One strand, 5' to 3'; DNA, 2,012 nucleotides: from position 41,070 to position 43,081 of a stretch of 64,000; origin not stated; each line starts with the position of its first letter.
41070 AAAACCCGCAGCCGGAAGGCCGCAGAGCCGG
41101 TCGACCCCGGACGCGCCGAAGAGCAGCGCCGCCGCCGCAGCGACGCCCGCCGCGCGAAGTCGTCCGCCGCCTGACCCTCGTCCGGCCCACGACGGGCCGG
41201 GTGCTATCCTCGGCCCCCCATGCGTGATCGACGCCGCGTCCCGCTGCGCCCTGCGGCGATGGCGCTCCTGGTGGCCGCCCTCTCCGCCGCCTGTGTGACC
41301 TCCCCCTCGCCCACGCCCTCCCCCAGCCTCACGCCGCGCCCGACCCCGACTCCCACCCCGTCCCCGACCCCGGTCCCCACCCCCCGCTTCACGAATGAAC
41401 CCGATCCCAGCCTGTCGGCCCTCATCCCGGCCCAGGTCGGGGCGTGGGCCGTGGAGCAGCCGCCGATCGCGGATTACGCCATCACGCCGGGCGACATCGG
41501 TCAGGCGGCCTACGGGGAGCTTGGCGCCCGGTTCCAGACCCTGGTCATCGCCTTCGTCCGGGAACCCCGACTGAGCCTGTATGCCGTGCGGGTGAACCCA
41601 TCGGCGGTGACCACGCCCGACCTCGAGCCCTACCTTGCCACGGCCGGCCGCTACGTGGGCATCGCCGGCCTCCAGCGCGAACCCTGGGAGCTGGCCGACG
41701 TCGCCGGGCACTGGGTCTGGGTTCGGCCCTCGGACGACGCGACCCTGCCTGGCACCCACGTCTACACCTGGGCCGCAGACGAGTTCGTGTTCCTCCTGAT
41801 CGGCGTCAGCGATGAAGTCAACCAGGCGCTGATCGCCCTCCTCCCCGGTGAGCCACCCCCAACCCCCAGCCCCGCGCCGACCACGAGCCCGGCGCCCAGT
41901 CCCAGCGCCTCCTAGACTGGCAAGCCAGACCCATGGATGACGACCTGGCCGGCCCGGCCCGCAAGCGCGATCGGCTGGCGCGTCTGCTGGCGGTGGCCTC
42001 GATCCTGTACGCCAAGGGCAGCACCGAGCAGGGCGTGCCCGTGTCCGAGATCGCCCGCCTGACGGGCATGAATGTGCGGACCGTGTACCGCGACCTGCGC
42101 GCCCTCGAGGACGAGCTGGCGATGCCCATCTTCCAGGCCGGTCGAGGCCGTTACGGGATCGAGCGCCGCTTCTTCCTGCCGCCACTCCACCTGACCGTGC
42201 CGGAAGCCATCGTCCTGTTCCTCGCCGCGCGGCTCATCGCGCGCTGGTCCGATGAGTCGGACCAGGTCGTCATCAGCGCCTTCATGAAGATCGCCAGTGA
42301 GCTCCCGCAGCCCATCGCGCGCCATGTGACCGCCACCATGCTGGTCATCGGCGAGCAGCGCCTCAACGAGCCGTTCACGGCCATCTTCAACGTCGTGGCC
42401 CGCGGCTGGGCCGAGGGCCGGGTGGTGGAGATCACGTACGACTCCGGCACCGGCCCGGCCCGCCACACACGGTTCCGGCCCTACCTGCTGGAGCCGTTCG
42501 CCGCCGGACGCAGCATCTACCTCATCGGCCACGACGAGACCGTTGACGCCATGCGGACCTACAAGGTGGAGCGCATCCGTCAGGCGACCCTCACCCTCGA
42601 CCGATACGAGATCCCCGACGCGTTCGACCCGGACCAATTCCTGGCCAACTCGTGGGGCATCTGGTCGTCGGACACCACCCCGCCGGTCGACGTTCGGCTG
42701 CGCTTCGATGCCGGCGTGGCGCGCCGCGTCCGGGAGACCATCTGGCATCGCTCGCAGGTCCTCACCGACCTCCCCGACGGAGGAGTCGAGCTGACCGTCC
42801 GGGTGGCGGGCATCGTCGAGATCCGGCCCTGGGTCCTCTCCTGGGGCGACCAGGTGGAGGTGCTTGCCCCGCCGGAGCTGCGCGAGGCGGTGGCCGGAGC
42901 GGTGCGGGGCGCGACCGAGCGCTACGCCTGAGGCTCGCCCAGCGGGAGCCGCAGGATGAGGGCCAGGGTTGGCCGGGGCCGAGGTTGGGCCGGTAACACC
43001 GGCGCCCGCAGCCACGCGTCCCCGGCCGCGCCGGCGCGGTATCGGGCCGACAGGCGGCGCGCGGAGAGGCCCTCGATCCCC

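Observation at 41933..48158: Putative NHEJ/DNA-repair island: WYL regulator, catalytically degenerate LigD-like domain, Ku, OsmC, NERD protein, DUF and a separate intact ATP-dependent ligase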

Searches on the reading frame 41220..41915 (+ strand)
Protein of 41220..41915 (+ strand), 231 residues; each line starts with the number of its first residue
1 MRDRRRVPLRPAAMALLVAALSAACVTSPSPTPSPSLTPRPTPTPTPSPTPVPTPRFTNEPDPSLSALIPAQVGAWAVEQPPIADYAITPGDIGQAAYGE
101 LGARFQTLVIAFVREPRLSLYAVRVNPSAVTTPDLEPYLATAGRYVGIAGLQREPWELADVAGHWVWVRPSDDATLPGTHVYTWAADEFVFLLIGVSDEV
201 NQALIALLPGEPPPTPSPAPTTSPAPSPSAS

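Call 3: search_protein_families(library=pfam, proteins=[window:41220-41915:+], max_evalue=0.01)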
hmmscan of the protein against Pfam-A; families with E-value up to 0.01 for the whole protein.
window:41220-41915:+ (231 aa): 0 families

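Call 4: search_protein_families(library=ncbifam, proteins=[window:41220-41915:+], max_evalue=0.01)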
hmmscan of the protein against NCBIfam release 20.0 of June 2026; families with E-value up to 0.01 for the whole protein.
window:41220-41915:+ (231 aa): 0 families

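Call 23: search_protein_families(library=pfam, proteins=[window:41220-41915:+], max_evalue=10)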
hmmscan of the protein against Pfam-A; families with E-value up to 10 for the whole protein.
window:41220-41915:+ (231 aa): 1 family
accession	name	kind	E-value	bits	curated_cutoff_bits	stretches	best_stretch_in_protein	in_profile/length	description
PF05887.16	Trypan_PARP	-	3.3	8.1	100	1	28-65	76-113/134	Procyclic acidic repetitive protein (PARP)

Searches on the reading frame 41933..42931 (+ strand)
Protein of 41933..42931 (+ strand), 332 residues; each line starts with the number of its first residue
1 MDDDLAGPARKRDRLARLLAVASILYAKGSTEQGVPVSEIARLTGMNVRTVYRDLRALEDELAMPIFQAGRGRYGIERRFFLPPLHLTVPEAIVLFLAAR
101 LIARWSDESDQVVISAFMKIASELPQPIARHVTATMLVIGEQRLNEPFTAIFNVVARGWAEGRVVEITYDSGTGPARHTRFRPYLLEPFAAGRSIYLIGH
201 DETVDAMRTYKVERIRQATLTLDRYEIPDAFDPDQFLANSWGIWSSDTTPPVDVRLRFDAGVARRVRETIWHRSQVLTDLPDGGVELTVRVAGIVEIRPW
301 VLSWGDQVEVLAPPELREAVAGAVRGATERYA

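Call 3: search_protein_families(library=pfam, proteins=[window:41933-42931:+], max_evalue=0.01)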
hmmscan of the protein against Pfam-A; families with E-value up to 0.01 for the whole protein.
window:41933-42931:+ (332 aa): 8 families
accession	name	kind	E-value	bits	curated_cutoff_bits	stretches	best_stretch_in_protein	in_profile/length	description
PF25583.1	WCX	-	1.6e-21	76.9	23.9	1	250-327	1-75/76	WCX domain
PF13280.12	WYL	-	1.2e-11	44.9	21.8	1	151-219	2-69/70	WYL domain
PF08279.18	HTH_11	-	0.00013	22.2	25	1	31-66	13-46/55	HTH domain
PF19187.6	HTH_PafC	-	0.00025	21.3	32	0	84-120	76-113/115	PafC helix-turn-helix domain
PF13384.12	HTH_23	-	0.00033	20.8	24.6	1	32-53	15-36/50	Homeodomain-like domain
PF12840.13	HTH_20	-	0.003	17.9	27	1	31-60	15-44/51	Helix-turn-helix domain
PF13551.12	HTH_29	-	0.0034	17.9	28.1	1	33-57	10-35/64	Winged helix-turn helix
PF09339.16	HTH_IclR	-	0.0068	16.6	22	0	30-60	14-44/52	IclR helix-turn-helix domain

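Call 4: search_protein_families(library=ncbifam, proteins=[window:41933-42931:+], max_evalue=0.01)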
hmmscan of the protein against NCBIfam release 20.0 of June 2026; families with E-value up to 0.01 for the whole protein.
window:41933-42931:+ (332 aa): 0 families

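Call 24: search_protein_families(library=padloc, proteins=[window:41933-42931:+], max_evalue=0.01)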
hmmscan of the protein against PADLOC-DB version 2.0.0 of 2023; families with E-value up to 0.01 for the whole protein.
window:41933-42931:+ (332 aa): 7 families
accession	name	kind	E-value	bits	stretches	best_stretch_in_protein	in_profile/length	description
PDLC01766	Cas3c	-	2.4e-74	249.1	1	14-330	6-315/1009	-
PDLC01652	WYL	-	2.6e-34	116.9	1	148-326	16-160/162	"CAS-I,CAS-II,CAS-III,CAS-IV,CAS-V,CAS-VI; associated_signaling"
PDLC01457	WYL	-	6.3e-31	105.7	1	14-316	2-229/229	"CAS-I,CAS-II,CAS-III,CAS-IV,CAS-V,CAS-VI; associated_signaling"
PDLC01484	WYL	-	0.0012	16.1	1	296-331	401-436/437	"CAS-I,CAS-II,CAS-III,CAS-IV,CAS-V,CAS-VI; associated_signaling"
PDLC01510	WYL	-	0.0012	16.1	1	296-331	401-436/437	"CAS-I,CAS-II,CAS-III,CAS-IV,CAS-V,CAS-VI; associated_signaling"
PDLC04133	mad1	-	0.0026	16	1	33-57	4-28/60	mads_1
PDLC01720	Csa3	-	0.0029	16.1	1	18-74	33-85/118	Csa3_1_CAS-I-II-III-IV-V-VI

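Call 55: search_solved_structures(query=window:41933-42931:+, max_evalue=0.001)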
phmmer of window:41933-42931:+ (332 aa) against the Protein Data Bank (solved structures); distinct sequences matched with E-value up to 0.001: 6.
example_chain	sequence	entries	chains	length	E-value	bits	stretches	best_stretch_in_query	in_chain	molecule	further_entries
7tzv_A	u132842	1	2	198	4.5e-11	45.6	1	163-327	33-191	WYL domain-containing protein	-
7u02_B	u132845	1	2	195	4.5e-11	45.6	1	163-327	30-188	WYL domain-containing protein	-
9cu3_B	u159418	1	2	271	7.7e-11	44.8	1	163-327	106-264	WYL domain-containing protein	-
8tp8_A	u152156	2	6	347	1.7e-10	43.7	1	150-327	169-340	DeoR-family transcriptional regulator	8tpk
9pfq_Q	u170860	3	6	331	2.1e-10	43.4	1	151-327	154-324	WYL domain-containing protein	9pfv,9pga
7p5x_AX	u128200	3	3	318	0.00026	23.4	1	84-332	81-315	PafC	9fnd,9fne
